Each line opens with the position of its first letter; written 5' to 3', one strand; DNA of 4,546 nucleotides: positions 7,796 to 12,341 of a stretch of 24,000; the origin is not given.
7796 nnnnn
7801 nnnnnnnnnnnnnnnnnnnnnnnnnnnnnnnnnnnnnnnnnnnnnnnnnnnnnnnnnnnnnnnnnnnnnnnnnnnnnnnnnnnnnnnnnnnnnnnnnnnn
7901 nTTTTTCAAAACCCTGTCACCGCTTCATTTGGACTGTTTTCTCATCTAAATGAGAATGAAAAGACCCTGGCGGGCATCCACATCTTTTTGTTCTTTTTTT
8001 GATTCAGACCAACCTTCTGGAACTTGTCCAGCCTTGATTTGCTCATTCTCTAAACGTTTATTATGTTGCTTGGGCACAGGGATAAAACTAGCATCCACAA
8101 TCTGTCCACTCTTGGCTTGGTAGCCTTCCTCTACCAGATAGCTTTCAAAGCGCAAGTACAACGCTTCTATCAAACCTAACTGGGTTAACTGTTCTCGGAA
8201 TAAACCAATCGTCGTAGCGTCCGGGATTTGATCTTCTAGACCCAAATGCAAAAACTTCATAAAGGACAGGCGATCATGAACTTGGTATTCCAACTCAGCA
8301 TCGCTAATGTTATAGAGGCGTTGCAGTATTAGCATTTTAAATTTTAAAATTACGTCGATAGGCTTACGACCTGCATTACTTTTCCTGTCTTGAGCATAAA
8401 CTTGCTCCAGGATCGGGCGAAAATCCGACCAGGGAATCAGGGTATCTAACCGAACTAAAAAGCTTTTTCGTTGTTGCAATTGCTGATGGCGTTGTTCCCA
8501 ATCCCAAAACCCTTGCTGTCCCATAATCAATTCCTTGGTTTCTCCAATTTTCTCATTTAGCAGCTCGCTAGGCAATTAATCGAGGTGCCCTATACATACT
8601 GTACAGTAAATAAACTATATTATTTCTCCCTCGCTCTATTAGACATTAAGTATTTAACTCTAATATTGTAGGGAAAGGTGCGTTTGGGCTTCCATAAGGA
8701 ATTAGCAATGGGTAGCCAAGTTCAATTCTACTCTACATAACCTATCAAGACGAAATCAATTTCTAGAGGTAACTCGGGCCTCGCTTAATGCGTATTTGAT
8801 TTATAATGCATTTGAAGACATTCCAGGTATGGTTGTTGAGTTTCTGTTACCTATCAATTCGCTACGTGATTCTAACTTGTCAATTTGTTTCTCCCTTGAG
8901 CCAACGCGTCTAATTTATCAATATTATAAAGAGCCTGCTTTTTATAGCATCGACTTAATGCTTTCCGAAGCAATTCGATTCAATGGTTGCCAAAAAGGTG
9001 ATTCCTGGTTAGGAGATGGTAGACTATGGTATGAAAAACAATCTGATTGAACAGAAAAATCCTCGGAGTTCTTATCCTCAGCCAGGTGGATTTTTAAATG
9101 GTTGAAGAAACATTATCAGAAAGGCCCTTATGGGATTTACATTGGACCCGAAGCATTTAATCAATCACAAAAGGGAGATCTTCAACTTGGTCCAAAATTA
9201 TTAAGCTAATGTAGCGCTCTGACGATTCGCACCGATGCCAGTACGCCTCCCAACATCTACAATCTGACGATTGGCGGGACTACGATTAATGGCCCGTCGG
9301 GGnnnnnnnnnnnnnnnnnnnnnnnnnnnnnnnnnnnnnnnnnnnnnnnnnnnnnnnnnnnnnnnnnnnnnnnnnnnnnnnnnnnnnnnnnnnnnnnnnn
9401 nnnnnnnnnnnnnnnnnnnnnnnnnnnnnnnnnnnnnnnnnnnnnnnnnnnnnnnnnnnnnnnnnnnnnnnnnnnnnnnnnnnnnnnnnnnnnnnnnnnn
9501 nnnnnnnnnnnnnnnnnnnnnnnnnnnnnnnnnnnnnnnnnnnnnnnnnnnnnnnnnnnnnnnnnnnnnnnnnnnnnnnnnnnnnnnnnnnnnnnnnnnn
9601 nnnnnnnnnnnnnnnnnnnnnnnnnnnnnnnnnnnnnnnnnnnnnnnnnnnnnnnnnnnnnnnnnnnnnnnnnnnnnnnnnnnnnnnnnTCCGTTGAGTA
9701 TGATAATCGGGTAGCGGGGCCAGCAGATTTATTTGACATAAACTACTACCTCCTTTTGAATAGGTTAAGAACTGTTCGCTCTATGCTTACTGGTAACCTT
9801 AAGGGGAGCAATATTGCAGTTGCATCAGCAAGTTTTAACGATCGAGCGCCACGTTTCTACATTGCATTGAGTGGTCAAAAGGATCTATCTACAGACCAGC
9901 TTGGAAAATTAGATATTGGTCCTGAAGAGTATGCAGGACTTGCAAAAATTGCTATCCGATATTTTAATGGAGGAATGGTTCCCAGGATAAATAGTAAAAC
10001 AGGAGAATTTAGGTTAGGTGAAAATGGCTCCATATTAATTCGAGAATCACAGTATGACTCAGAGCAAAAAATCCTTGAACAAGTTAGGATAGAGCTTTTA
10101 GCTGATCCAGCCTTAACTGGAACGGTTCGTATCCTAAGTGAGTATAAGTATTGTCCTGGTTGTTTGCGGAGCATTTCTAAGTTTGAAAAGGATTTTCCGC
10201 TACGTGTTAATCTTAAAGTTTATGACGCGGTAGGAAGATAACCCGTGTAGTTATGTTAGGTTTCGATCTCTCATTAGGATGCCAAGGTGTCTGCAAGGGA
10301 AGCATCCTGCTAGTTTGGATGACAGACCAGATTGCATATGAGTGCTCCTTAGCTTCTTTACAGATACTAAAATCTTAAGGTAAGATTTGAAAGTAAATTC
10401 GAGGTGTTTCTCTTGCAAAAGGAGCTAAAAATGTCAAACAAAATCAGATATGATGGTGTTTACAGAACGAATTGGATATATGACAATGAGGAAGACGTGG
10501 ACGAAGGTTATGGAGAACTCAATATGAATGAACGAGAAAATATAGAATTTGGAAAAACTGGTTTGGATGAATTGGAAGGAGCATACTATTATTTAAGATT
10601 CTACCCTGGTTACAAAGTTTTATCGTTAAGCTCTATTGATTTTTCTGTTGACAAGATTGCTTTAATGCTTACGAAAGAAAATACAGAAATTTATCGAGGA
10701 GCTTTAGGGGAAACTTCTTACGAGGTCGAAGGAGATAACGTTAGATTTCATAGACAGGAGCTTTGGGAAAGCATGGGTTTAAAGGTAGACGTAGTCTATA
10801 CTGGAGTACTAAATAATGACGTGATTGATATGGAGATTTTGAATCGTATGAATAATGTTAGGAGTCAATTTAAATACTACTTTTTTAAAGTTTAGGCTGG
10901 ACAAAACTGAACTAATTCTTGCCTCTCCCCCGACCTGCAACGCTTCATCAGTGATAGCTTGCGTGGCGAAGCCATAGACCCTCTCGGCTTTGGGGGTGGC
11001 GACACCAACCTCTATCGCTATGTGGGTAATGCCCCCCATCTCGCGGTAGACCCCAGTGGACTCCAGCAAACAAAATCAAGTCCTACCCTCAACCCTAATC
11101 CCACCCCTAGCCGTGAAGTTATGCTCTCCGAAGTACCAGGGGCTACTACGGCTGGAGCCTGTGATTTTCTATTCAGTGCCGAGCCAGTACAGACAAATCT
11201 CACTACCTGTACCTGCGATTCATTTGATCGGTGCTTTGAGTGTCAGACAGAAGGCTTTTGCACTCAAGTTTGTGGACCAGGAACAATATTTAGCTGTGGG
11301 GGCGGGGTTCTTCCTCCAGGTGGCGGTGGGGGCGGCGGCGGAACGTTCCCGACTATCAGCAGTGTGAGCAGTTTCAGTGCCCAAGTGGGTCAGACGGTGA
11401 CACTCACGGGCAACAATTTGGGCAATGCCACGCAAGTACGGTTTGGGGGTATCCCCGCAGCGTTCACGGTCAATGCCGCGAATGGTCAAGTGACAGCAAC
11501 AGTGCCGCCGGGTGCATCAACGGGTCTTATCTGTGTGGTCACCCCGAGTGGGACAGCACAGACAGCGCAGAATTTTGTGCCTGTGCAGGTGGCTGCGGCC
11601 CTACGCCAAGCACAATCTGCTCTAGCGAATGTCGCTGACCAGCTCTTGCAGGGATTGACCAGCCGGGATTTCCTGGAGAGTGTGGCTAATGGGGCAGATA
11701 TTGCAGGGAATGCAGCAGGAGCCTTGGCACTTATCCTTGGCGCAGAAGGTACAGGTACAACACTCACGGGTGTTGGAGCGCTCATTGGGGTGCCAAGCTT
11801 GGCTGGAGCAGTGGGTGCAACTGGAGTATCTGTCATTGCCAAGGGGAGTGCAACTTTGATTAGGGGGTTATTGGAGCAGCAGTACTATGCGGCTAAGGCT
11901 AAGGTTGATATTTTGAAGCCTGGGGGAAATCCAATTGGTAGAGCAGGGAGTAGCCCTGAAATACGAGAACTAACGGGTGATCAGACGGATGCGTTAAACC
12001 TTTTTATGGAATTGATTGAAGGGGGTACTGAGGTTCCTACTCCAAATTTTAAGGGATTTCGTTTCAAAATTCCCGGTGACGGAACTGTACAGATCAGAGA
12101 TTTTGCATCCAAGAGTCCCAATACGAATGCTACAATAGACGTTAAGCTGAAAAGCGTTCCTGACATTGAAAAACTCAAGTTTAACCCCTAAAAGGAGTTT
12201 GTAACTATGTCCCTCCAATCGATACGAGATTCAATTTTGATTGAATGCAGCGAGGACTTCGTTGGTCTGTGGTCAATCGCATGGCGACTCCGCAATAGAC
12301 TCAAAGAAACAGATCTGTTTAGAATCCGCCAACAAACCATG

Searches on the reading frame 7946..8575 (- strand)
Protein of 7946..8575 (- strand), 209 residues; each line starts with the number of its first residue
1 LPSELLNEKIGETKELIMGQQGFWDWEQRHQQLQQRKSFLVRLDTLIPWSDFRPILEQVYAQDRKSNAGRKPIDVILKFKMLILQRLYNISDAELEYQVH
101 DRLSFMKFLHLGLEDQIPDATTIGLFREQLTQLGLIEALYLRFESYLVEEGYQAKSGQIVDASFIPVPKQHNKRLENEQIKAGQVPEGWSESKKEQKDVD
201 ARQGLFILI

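Call 73: search_protein_families(library=pfam, proteins=[window:7946-8575:-], max_evalue=0.01)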
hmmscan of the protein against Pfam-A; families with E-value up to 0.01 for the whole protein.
window:7946-8575:- (209 aa): 1 family
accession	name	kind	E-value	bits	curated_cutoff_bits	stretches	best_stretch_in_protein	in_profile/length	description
PF05598.16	DUF772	-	2.2e-20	72.9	23.1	1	69-139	1-70/74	Transposase domain (DUF772)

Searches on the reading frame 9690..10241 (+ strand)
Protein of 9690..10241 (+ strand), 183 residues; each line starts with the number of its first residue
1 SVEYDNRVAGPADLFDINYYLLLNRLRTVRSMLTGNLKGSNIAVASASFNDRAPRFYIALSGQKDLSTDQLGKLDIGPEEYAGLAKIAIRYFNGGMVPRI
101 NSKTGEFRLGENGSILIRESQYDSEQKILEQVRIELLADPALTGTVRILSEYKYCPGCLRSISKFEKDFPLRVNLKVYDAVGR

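Call 17: search_protein_families(library=pfam, proteins=[window:9690-10241:+], max_evalue=1)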
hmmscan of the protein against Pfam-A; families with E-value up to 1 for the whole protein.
window:9690-10241:+ (183 aa): 1 family
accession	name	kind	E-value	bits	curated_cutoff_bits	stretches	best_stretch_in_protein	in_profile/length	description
PF14424.12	Toxin-deaminase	-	3.6e-09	37.3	29.6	1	29-178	4-143/146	The BURPS668_1122 family of deaminases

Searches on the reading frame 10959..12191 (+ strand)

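Call 8: search_protein_families(library=pfam, proteins=[window:10959-12191:+], max_evalue=0.1)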
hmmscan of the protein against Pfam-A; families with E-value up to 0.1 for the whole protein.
window:10959-12191:+ (410 aa): 2 families
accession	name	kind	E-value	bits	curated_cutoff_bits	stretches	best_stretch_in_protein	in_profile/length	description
PF01833.30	TIG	-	4.6e-09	36.6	20.9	1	131-203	1-79/84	IPT/TIG domain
PF20144.5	TIG_SUH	-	0.0012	19.5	24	1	130-185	1-55/94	TIG domain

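Call 9: search_protein_families(library=ncbifam, proteins=[window:10959-12191:+], max_evalue=0.1)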
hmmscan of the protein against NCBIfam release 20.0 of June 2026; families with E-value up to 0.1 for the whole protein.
window:10959-12191:+ (410 aa): 3 families
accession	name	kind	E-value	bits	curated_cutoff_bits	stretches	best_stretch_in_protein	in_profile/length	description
NF047769.1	LIC10067_lipo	equivalog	5.4e-05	22.5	200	1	141-202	56-119/239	LIC10067 family putative lipoprotein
NF058597.1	CoaZ_rpt_PGGG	domain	7e-05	22.8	30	1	131-206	3-86/88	choice-of-anchor Z repeating domain-containing protein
TIGR03696.1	Rhs_assc_core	domain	0.00023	21.6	32.5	1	6-35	48-76/76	RHS repeat-associated core domain-containing protein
